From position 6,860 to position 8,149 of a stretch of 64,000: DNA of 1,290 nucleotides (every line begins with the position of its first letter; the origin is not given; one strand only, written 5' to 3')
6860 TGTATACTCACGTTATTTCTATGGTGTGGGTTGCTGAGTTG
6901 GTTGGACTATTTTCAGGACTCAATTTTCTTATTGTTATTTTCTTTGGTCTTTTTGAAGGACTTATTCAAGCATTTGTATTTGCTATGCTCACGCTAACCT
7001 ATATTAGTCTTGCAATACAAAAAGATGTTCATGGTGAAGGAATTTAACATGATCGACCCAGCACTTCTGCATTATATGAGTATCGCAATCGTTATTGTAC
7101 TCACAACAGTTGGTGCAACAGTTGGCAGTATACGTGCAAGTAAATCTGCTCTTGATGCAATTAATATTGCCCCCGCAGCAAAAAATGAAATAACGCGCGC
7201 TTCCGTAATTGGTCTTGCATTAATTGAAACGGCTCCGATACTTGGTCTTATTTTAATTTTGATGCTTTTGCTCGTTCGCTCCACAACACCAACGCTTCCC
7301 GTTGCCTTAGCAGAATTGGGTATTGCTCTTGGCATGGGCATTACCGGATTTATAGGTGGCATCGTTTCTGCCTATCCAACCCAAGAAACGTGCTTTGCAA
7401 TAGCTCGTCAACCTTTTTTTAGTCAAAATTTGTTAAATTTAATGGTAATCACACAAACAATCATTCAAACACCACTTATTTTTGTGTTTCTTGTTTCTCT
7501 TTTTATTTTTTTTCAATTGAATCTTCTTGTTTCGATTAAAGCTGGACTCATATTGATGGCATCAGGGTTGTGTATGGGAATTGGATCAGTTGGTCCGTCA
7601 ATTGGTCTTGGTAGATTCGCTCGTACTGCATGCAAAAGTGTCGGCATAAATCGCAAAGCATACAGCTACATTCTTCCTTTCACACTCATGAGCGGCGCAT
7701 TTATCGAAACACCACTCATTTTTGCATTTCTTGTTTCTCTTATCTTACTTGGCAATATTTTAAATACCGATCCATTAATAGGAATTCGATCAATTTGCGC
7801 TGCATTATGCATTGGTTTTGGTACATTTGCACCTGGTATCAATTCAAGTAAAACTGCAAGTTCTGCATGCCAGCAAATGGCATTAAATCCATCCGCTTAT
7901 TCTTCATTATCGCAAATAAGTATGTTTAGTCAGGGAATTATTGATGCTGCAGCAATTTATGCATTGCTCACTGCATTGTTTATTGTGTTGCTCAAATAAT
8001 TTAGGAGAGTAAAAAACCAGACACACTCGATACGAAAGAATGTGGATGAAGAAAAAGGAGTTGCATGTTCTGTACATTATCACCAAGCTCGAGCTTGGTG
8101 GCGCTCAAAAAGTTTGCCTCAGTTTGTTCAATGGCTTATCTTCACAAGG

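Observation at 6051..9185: Fo-only gene cluster (AtpI-like, a, fused c) with no b, delta or F1 genes in cis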

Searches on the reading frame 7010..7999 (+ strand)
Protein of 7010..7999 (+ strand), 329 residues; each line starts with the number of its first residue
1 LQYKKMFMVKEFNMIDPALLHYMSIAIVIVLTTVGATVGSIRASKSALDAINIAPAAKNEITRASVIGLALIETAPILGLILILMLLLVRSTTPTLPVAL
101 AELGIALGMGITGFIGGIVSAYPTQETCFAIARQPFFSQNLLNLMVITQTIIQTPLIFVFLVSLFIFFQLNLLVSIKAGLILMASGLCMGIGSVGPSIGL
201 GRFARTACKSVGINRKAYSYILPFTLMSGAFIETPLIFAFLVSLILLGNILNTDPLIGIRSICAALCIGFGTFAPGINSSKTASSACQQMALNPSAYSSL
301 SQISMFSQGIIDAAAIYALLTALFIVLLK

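Call 3: search_protein_families(library=pfam, proteins=[window:7010-7999:+], max_evalue=0.01)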
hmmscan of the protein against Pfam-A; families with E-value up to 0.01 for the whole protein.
window:7010-7999:+ (329 aa): 1 family
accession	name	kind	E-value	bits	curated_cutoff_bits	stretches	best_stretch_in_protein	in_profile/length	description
PF00137.26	ATP-synt_C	-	1.1e-21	77.3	24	4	262-325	1-60/60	ATP synthase subunit C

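Call 4: search_protein_families(library=ncbifam, proteins=[window:7010-7999:+], max_evalue=0.01)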
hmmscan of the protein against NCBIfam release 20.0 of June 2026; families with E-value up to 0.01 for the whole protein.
window:7010-7999:+ (329 aa): 10 families
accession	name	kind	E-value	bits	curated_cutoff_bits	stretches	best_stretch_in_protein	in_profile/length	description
NF009998.0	PRK13468.1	equivalog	1e-24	86.7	116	3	182-247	12-77/88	F0F1 ATP synthase subunit C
NF009999.0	PRK13471.1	equivalog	6.4e-24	84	124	3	260-327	16-83/85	F0F1 ATP synthase subunit C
TIGR03322.1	alt_F1F0_F0_C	exception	1.8e-20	73.3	130.85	3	181-247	10-76/86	alternate F1F0 ATPase, F0 subunit C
NF005608.0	PRK07354.1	equivalog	1.3e-19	70.6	128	3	178-247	6-75/81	F0F1 ATP synthase subunit C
NF005521.0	PRK07159.1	equivalog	2e-19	69.5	122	4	29-89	42-100/101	F0F1 ATP synthase subunit C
NF005363.0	PRK06876.1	equivalog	7.2e-11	41.8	71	2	20-88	7-75/80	F0F1 ATP synthase subunit C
NF006295.0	PRK08482.1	equivalog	3.7e-08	33.9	135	1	103-169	34-100/105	F0F1 ATP synthase subunit C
NF005733.0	PRK07558.1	equivalog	1.1e-07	31.9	85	1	20-88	6-73/75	F0F1 ATP synthase subunit C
NF005124.0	PRK06558.1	equivalog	0.0001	22.2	127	1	101-250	17-158/159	V-type ATP synthase subunit K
TIGR01260.1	ATP_synt_c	equivalog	0.0013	18.7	43.95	0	276-326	6-56/58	ATP synthase F0 subunit C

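Call 9: find_homologous_proteins(query=window:7049-7996:+, max_evalue=0.00001)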
Query window:7049-7996:+ (316 aa): 151 proteins with E <= 0.00001 among 8000 candidates; the best 120 are listed.
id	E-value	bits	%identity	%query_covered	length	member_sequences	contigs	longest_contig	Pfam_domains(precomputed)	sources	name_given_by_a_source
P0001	1.6e-186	637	100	100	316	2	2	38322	PF00137.27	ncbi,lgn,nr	ncbi:MAG: F0F1 ATP synthase subunit C [Candidatus Dependentiae bacterium ADurb.Bin331]|nr:MAG: F0F1 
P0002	2.5e-168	577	89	100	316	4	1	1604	PF00137.27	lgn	-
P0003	1.9e-135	469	72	100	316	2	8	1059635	PF00137.27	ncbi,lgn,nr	ncbi:MAG TPA: hypothetical protein VHO47_04060 [Candidatus Babeliales bacterium]|nr:hypothetical pro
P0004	1.1e-130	454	70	100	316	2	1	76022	PF00137.27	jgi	jgi:F0F1-type ATP synthase membrane subunit c/vacuolar-type H+-ATPase subunit K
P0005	2.5e-129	449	67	100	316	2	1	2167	PF00137.27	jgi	jgi:F0F1-type ATP synthase membrane subunit c/vacuolar-type H+-ATPase subunit K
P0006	8.7e-101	355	58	98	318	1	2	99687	PF00137.27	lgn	-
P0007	1.6e-99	351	56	98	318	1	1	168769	PF00137.27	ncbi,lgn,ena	-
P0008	1.5e-97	345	56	95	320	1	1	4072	PF00137.27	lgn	-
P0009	4.3e-95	337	56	100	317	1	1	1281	PF00137.27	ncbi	-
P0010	3.9e-93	330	52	93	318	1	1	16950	PF00137.27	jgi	-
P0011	1.1e-92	329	53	98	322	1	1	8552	PF00137.27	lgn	-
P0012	5.4e-92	327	56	95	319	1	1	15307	PF00137.27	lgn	-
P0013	4.9e-91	323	54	99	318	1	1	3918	PF00137.27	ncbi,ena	-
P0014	1.3e-90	322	55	99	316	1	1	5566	PF00137.27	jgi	jgi:F-type H+-transporting ATPase subunit c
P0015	1.8e-90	322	55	98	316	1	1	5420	PF00137.27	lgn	-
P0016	2.6e-90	321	54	98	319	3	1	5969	PF00137.27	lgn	-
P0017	1.6e-89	318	52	98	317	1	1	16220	PF00137.27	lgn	-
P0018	1.9e-89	318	56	97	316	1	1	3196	PF00137.27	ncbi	-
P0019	6.7e-89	316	52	98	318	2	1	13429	PF00137.27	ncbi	ncbi:MAG: ATP synthase F0 subunit C [Candidatus Babeliales bacterium]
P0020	8.1e-89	316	50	98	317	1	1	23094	PF00137.27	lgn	-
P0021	2.1e-88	315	53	100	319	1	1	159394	PF00137.27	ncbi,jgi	jgi:F-type H+-transporting ATPase subunit c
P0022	3.8e-88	314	50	95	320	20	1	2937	PF00137.27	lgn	-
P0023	2.0e-86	308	53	97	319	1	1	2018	PF00137.27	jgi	-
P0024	2.0e-86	308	52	98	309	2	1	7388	PF00137.27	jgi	jgi:F0F1-type ATP synthase membrane subunit c/vacuolar-type H+-ATPase subunit K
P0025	3.1e-86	308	52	100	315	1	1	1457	PF00137.27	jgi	jgi:F0F1-type ATP synthase membrane subunit c/vacuolar-type H+-ATPase subunit K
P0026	8.0e-86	306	51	97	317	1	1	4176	PF00137.27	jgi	jgi:F-type H+-transporting ATPase subunit c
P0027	8.2e-86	306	51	100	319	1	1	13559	PF00137.27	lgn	-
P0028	1.9e-85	305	53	99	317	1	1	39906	PF00137.27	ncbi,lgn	ncbi:MAG: ATP synthase F0 subunit C [Candidatus Babeliales bacterium]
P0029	3.0e-85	304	53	97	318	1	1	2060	PF00137.27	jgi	jgi:F-type H+-transporting ATPase subunit c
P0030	5.8e-85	303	50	98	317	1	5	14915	PF00137.27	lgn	-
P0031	7.0e-85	303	52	95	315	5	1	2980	PF00137.27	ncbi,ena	-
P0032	3.7e-84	301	51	98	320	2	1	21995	PF00137.27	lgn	-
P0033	5.1e-84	300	50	99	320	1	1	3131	PF00137.27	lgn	-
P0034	1.3e-83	299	53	99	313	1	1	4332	PF00137.27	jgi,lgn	jgi:F0F1-type ATP synthase membrane subunit c/vacuolar-type H+-ATPase subunit K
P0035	2.5e-83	298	48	100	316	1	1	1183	PF00137.27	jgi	jgi:F0F1-type ATP synthase membrane subunit c/vacuolar-type H+-ATPase subunit K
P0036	5.0e-83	297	50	100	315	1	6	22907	PF00137.27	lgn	-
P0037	2.7e-82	295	52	97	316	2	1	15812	PF00137.27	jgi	jgi:F-type H+-transporting ATPase subunit c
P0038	3.5e-82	294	49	99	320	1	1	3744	PF00137.27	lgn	-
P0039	3.7e-82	294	50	93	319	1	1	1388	PF00137.27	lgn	-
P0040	6.0e-82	294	50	95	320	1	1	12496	PF00137.27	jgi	-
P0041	6.6e-82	293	49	99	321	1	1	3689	PF00137.27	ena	-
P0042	5.2e-81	290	49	94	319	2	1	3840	PF00137.27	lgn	-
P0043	2.4e-80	288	46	97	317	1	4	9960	PF00137.27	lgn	-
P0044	4.1e-80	288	51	95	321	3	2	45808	PF00137.27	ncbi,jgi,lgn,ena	-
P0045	4.3e-80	287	49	97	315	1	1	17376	PF00137.27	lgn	-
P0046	5.0e-80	287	51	97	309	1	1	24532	PF00137.27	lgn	-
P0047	6.3e-80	287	49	99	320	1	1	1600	PF00137.27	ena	-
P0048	2.2e-79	285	48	97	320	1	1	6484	PF00137.27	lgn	-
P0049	2.2e-79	285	46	99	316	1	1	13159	PF00137.27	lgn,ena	-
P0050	4.2e-79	284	43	100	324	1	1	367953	PF00137.27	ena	-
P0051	4.8e-79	284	49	98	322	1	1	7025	PF00137.27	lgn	-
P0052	6.3e-79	284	47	98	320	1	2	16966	PF00137.27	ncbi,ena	-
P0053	6.5e-79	284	50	95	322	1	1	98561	PF00137.27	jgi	jgi:F-type H+-transporting ATPase subunit c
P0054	7.3e-79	283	49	95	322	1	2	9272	PF00137.27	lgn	-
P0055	1.1e-78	283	46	98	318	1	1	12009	PF00137.27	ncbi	ncbi:hypothetical protein ACFLYU_05085 [Candidatus Dependentiae bacterium]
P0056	1.4e-78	283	48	98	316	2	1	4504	PF00137.27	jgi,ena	-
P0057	2.9e-78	282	49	95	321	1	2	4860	PF00137.27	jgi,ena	-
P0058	4.9e-78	281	47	97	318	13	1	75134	PF00137.27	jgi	jgi:F-type H+-transporting ATPase subunit c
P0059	5.1e-78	281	48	95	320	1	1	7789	PF00137.27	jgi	-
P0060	5.7e-78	281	50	95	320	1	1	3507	PF00137.27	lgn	-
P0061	7.5e-78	280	48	95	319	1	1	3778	PF00137.27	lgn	-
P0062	1.6e-77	279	49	95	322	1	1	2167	PF00137.27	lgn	-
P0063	1.7e-77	279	48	95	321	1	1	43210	PF00137.27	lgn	-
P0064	1.8e-77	279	48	97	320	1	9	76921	PF00137.27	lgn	-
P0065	1.9e-77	279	50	95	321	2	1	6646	PF00137.27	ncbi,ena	-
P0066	1.9e-77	279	48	95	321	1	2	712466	PF00137.27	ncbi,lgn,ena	-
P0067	6.3e-77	277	49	91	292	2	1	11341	PF00137.27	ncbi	-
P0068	7.5e-77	277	48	95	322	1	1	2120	PF00137.27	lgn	-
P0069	3.4e-76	275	44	98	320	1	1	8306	PF00137.27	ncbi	-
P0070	4.5e-76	274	48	94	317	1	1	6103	PF00137.27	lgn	-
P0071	6.2e-76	274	47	97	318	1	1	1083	PF00137.27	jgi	-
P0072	7.1e-76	274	50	95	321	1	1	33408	PF00137.27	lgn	-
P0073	3.9e-75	271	50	95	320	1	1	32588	PF00137.27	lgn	-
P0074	5.0e-75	271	46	97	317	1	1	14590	PF00137.27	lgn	-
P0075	9.9e-75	270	45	98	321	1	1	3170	PF00137.27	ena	-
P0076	2.3e-74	269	43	98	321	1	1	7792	PF00137.27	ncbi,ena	-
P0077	3.0e-74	268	44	98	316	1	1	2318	PF00137.27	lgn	-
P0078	7.2e-73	264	45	98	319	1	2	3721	PF00137.27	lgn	-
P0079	1.6e-72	263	46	97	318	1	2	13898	PF00137.27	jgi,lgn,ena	-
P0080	1.7e-72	263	46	98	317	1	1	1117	PF00137.27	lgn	-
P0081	1.8e-72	262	46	100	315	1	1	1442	PF00137.27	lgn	-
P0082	9.3e-72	260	45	98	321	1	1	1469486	PF00137.27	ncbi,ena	-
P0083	4.9e-71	258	46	98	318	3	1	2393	PF00137.27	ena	-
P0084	2.0e-70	256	47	93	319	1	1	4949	PF00137.27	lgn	-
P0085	5.9e-70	254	43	98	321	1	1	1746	PF00137.27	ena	-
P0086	6.0e-70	254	45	100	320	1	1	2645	PF00137.27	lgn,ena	-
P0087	6.6e-70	254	44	100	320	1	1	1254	PF00137.27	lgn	-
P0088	7.0e-70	254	47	98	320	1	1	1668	PF00137.27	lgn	-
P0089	7.9e-70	254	44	95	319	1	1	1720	PF00137.27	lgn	-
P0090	9.5e-70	254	45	95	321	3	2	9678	PF00137.27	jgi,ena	-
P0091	1.1e-69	253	45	98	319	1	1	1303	PF00137.27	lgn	-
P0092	1.4e-69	253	47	98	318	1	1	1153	PF00137.27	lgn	-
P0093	6.4e-69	251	43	99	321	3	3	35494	PF00137.27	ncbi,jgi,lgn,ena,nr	ncbi:MAG TPA: ATP synthase F0 subunit C [Candidatus Babeliales bacterium]|jgi:F-type H+-transporting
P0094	8.9e-69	250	43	98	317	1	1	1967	PF00137.27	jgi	jgi:F-type H+-transporting ATPase subunit c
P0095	1.3e-68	250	43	98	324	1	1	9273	PF00137.27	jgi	jgi:F-type H+-transporting ATPase subunit c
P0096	1.3e-68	250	45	97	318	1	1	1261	PF00137.27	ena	-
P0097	2.7e-68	249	45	96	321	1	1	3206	PF00137.27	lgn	-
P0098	7.3e-68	247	45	98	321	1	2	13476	PF00137.27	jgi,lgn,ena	-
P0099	1.3e-67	247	43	98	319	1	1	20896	PF00137.27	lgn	-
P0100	1.5e-67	246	43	98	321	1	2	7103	PF00137.27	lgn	-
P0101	2.4e-67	246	44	99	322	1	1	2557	PF00137.27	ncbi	-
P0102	4.0e-67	245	42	100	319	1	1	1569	PF00137.27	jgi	jgi:F-type H+-transporting ATPase subunit c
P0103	4.3e-67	245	43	98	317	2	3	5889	PF00137.27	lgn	-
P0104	6.5e-67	244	42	95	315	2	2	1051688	PF00137.27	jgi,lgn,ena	-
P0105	6.8e-67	244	43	98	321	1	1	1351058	PF00137.27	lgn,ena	-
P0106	7.3e-67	244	44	99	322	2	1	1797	PF00137.27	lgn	-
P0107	8.0e-67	244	44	100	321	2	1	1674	PF00137.27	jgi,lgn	jgi:F0F1-type ATP synthase membrane subunit c/vacuolar-type H+-ATPase subunit K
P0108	8.2e-67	244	42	100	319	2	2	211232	PF00137.27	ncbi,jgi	-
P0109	1.5e-66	243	42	100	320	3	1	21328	PF00137.27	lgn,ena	-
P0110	2.1e-66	243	43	98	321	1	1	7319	PF00137.27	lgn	-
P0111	1.1e-65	240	47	85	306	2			PF00137.27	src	-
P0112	1.5e-65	240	42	98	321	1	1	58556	PF00137.27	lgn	-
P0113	2.2e-65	239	42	100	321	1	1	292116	PF00137.27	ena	-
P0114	3.0e-65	239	43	98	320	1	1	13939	PF00137.27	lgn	-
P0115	3.2e-65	239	46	84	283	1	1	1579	PF00137.27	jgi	jgi:F0F1-type ATP synthase membrane subunit c/vacuolar-type H+-ATPase subunit K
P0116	4.9e-65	238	43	97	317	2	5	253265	PF00137.27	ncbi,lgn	-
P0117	1.3e-64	237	42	98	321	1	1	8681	PF00137.27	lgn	-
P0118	1.4e-64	237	43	98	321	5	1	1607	PF00137.27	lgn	-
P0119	1.7e-64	236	41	99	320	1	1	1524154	PF00137.27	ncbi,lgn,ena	-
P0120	1.8e-64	236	40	98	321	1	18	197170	PF00137.27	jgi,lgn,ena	-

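Call 10: find_encoding_contigs(protein=P0003, flank=10000, max_places=3)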
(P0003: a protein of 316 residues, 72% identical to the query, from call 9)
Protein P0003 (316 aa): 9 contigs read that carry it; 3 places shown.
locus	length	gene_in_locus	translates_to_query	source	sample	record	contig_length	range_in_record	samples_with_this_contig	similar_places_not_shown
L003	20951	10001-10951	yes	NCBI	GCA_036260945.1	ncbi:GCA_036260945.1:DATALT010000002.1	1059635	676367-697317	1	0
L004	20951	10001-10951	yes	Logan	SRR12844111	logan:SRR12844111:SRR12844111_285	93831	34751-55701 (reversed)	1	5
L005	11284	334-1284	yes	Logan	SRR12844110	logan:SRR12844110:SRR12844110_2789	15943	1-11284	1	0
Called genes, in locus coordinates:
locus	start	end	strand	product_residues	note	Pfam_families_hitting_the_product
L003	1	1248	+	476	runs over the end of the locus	PF00749:tRNA-synt_1c, PF19269:Anticodon_2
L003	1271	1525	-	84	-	-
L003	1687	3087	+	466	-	-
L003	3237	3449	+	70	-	PF01165:Ribosomal_S21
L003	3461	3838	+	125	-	PF02033:RBFA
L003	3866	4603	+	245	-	PF06750:A24_N_bact, PF01478:Peptidase_A24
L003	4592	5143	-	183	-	-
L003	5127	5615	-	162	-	PF07963:N_methyl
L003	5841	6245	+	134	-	-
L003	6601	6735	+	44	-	-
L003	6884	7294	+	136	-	-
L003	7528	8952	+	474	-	PF02875:Mur_ligase_C (weak), PF27239:FOL3_C (weak)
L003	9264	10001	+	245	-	PF00119:ATP-synt_A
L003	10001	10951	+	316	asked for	PF00137:ATP-synt_C (weak)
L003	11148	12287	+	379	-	PF13439:Glyco_transf_4, PF13579:Glyco_trans_4_4, PF13477:Glyco_trans_4_2 (weak), PF00534:Glycos_transf_1, PF13692:Glyco_trans_1_4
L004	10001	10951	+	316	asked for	PF00137:ATP-synt_C (weak)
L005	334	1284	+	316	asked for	PF00137:ATP-synt_C (weak)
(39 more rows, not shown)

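Call 11: find_encoding_contigs(protein=P0119, flank=10000, max_places=2)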
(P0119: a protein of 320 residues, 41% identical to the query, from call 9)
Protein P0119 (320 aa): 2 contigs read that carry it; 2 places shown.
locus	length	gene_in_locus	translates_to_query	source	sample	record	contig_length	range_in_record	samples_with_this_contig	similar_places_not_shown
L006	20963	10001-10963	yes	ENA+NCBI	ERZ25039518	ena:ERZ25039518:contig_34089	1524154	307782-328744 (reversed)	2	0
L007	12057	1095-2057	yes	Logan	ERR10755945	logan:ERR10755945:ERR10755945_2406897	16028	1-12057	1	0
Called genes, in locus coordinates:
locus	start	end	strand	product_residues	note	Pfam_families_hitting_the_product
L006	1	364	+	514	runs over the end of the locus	-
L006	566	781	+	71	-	PF01165:Ribosomal_S21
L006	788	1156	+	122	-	PF02033:RBFA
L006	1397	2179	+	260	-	PF06750:A24_N_bact, PF01478:Peptidase_A24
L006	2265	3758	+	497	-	PF01391:Collagen (weak), PF18573:BclA_C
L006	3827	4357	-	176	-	PF07963:N_methyl (weak), PF16732:ComP_DUS (weak), PF14245:Pilin_PilA (faint)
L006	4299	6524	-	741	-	PF03931:Skp1_POZ (weak)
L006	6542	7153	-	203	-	PF01300:Sua5_yciO_yrdC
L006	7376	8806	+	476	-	PF27239:FOL3_C (weak)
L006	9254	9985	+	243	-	PF00119:ATP-synt_A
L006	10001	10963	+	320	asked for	PF00137:ATP-synt_C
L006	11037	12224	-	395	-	PF12796:Ank_2 (faint), PF13637:Ank_4 (faint), PF00023:Ank (faint)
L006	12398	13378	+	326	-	PF00291:PALP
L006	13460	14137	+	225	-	PF20334:DUF6629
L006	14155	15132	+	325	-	-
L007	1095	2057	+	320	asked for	PF00137:ATP-synt_C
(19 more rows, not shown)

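Call 17: find_related_loci(query=A1, collection=genome_contigs, flank=10000)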
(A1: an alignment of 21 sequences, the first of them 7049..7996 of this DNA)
Query A1 (316 aa) in genome_contigs; peptide patterns used: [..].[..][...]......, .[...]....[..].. (x = any residue, [..] = any of these).
152 stretches matched a pattern; 93 encode a relative of the query (tblastn E <= 1e-3); the best 80 are kept; 80 distinct loci.
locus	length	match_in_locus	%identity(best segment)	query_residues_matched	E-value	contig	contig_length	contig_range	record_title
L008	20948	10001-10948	89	1-316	7e-175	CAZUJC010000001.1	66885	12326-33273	MAG TPA_asm: uncultured Pseudomonadota bacterium isolate SRP150892_co2_472 genome assembly, contig: NODE_408_length_6688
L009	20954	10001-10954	56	6-316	7e-104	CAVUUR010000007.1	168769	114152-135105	MAG: uncultured bacterium isolate MFD01188.bin.2.122 genome assembly, contig: contig_42027, whole genome shotgun sequenc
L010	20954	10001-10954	53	1-315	2e-95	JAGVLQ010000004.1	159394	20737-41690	MAG: Candidatus Babeliales bacterium isolate SW_22 c_000000029580, whole genome shotgun sequence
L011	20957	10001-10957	49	4-315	2e-93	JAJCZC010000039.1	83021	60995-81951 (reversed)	MAG: Candidatus Dependentiae bacterium isolate OFTM133 OFTM133_38, whole genome shotgun sequence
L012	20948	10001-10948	48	4-316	1e-91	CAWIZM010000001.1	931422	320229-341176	MAG: uncultured bacterium isolate MFD06092.bin.1.94 genome assembly, contig: contig_40501, whole genome shotgun sequence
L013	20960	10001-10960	50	1-316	6e-90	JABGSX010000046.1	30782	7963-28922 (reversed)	MAG: bacterium isolate SI034_bin117 k141_2068888, whole genome shotgun sequence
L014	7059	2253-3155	51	6-316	7e-90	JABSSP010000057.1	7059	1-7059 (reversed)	MAG: Candidatus Dependentiae bacterium isolate DT_115 DT-Vermiphilaceae-1_scaffold_57, whole genome shotgun sequence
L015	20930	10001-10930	46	6-315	1e-87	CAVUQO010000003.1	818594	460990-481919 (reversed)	MAG: Candidatus Babeliales bacterium isolate MFD05580.bin.2.90 genome assembly, contig: contig_40821, whole genome shotg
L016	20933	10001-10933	48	6-316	2e-87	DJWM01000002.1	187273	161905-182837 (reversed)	MAG TPA_asm: Candidatus Dependentiae bacterium UBA6230 UBA6230_contig_6871, whole genome shotgun sequence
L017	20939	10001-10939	52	6-316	6e-87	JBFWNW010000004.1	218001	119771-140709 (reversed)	MAG: Candidatus Babeliales bacterium isolate CA_2019_TPBF_121 NODE_571_length_218001_cov_8.506508_TPBF, whole genome sho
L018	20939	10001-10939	47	4-314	3e-86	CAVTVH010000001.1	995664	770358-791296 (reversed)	MAG: uncultured bacterium isolate MFD04967.bin.2.36 genome assembly, contig: contig_3122, whole genome shotgun sequence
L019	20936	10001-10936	46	5-315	2e-86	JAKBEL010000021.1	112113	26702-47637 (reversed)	MAG: bacterium isolate BP7.bin34 NODE_172_length_112113_cov_8.137615, whole genome shotgun sequence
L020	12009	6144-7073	46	6-315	2e-86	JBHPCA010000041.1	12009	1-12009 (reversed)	Candidatus Dependentiae bacterium isolate SAG AM-311-O15 NODE_41_length_12009_cov_32.024343, whole genome shotgun sequen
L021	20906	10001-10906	48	7-305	3e-85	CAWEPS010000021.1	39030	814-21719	MAG: uncultured bacterium isolate MFD02138.bin.3.60 genome assembly, contig: contig_21435, whole genome shotgun sequence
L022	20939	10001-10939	46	6-314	8e-85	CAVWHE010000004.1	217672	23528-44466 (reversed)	MAG: uncultured bacterium isolate MFD01476.bin.1.4 genome assembly, contig: contig_65991, whole genome shotgun sequence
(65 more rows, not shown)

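Call 30: find_related_loci(query=A1, collection=viral_contigs, flank=10000)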
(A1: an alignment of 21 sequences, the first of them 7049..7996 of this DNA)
Query A1 (316 aa) in viral_contigs; peptide patterns used: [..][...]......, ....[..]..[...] (x = any residue, [..] = any of these).
39 stretches matched a pattern, but none encodes a relative of the query by tblastn (E <= 1e-3).

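Call 47: find_encoding_contigs(protein=P0116, flank=10000, max_places=2)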
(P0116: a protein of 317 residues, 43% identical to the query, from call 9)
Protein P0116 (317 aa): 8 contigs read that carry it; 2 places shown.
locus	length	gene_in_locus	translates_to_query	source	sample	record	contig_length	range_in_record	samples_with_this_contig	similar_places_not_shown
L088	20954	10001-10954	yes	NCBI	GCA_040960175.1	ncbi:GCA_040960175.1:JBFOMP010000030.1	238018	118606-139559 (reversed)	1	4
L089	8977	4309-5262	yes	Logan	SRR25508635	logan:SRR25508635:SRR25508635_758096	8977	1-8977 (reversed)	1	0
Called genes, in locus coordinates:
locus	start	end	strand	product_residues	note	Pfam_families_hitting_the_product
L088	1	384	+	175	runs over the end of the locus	-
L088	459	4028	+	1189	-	PF00924:MS_channel_2nd, PF21082:MS_channel_3rd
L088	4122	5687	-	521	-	-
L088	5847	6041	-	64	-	-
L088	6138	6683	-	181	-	-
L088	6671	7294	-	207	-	PF01520:Amidase_3 (weak)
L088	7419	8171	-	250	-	-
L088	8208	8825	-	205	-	PF01300:Sua5_yciO_yrdC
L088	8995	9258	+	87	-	-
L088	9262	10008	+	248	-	PF00119:ATP-synt_A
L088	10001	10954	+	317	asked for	PF00137:ATP-synt_C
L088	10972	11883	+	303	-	PF00291:PALP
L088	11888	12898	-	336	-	PF13483:Lactamase_B_3, PF00753:Lactamase_B, PF12706:Lactamase_B_2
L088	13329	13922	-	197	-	PF01551:Peptidase_M23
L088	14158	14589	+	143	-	PF05258:DciA (weak)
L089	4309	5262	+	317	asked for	PF00137:ATP-synt_C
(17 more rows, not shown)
